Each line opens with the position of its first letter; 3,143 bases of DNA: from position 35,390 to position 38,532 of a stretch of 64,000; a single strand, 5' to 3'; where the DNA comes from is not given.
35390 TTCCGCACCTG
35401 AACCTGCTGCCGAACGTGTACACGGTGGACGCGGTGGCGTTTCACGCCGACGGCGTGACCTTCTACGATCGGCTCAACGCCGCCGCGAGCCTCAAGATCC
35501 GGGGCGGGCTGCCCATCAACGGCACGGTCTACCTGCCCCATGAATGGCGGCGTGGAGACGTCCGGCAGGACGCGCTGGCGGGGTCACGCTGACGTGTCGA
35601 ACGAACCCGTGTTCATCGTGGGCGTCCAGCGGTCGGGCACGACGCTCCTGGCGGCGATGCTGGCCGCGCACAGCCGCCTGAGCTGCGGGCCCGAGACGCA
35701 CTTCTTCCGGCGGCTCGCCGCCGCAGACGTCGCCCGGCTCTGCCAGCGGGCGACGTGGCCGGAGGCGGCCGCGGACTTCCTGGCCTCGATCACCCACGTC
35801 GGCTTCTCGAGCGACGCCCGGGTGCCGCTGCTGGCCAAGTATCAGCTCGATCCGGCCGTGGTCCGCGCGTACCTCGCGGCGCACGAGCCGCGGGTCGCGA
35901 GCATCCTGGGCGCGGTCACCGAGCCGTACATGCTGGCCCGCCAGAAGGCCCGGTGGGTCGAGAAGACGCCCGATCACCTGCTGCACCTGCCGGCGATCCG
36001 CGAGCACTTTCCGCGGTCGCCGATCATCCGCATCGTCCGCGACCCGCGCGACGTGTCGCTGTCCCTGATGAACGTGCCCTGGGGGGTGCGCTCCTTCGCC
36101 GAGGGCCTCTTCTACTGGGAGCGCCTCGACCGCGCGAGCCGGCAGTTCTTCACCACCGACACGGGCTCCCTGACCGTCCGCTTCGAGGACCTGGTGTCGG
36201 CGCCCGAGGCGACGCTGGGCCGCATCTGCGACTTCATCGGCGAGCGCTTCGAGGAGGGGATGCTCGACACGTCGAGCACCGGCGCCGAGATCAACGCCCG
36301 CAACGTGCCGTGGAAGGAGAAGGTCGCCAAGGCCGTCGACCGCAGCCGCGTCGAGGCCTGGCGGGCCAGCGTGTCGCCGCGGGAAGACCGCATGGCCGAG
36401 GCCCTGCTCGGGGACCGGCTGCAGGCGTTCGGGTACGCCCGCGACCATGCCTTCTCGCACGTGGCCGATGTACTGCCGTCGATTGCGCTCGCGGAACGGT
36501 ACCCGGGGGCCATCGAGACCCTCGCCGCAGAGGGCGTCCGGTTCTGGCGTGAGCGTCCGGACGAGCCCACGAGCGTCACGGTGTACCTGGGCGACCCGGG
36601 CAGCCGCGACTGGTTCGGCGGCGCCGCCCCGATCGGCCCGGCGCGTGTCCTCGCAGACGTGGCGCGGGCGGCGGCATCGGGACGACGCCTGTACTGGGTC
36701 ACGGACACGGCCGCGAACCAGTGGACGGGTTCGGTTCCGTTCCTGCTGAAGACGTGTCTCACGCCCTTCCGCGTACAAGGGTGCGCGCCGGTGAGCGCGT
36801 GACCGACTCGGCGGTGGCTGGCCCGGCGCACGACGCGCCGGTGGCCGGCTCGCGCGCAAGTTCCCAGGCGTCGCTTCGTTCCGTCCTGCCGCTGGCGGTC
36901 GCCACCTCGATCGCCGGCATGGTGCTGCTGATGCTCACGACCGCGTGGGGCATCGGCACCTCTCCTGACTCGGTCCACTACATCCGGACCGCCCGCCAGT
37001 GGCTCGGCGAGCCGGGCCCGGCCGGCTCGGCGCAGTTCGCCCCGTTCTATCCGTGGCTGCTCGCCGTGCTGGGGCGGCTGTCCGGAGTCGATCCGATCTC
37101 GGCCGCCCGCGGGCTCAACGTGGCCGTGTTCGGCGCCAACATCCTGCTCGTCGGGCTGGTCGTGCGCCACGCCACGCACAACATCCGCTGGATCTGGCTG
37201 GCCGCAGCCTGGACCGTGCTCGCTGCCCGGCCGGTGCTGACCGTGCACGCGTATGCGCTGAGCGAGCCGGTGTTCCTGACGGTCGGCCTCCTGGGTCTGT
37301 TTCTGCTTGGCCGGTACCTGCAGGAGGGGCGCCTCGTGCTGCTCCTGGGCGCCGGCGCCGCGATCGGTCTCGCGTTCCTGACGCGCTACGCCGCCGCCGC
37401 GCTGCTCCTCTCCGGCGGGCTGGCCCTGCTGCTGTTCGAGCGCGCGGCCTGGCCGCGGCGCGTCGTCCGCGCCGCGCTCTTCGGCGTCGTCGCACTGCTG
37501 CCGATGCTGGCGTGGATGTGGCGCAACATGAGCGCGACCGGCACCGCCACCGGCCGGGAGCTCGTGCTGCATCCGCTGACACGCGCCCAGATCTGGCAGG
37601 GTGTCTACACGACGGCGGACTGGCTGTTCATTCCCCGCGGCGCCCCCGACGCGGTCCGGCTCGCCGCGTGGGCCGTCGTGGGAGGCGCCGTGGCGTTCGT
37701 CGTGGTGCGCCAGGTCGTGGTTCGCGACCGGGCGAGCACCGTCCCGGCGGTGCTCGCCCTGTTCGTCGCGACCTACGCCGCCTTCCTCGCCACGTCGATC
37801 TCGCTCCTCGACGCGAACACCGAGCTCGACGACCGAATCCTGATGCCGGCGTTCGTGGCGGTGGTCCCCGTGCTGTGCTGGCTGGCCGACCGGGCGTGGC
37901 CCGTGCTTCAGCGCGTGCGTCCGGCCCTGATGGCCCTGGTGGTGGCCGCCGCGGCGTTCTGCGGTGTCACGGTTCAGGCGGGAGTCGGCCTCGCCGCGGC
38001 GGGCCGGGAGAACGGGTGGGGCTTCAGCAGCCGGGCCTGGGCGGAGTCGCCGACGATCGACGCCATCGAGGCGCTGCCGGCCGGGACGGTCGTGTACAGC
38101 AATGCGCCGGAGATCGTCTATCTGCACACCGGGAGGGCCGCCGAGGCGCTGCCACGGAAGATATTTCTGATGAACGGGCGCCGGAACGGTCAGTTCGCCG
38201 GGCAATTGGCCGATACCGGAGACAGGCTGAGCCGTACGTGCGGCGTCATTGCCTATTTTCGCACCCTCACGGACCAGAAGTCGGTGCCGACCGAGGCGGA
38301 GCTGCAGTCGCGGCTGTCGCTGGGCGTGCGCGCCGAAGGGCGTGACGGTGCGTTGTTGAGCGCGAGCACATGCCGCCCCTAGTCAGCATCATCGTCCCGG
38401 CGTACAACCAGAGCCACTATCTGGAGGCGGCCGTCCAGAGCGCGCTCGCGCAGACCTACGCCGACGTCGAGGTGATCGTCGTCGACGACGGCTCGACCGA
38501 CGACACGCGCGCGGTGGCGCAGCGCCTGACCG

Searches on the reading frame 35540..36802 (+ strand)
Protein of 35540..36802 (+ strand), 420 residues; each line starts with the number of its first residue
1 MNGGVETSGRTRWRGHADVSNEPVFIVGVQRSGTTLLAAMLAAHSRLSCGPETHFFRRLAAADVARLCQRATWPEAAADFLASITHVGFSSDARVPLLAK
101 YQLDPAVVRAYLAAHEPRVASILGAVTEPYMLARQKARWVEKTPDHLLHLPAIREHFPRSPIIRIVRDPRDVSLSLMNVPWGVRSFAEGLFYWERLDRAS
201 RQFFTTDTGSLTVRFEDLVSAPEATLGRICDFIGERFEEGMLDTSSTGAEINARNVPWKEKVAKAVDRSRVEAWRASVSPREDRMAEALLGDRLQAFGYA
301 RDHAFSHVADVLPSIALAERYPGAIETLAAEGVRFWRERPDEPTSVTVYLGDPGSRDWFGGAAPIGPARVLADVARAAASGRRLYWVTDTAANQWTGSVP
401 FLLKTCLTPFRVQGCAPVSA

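Call 6: search_protein_families(library=pfam, proteins=[window:35540-36802:+], max_evalue=0.0001)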
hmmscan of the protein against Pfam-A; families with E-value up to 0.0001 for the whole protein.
window:35540-36802:+ (420 aa): 2 families
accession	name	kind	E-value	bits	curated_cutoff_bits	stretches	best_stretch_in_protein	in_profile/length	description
PF13469.12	Sulfotransfer_3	-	3.2e-32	113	27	1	23-239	1-216/216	Sulfotransferase family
PF00685.33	Sulfotransfer_1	-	6.3e-10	39.3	22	1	23-247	3-193/255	Sulfotransferase domain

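Call 24: search_protein_families(library=ncbifam, proteins=[window:35540-36802:+], max_evalue=0.00001)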
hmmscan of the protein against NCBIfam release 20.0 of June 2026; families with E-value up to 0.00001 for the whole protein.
window:35540-36802:+ (420 aa): 1 family
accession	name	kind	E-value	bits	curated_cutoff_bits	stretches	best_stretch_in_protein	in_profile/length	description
NF052394.1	NodProtNoeE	equivalog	5.4e-11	41.8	500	0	24-61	11-48/387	nodulation protein NoeE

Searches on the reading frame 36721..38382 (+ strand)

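Call 6: search_protein_families(library=pfam, proteins=[window:36721-38382:+], max_evalue=0.0001)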
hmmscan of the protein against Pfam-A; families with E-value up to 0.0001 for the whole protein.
window:36721-38382:+ (553 aa): 1 family
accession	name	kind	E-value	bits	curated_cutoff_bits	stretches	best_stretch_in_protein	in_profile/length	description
PF13231.12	PMT_2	-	9.1e-05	23.2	26.1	1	107-265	3-160/160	Dolichyl-phosphate-mannose-protein mannosyltransferase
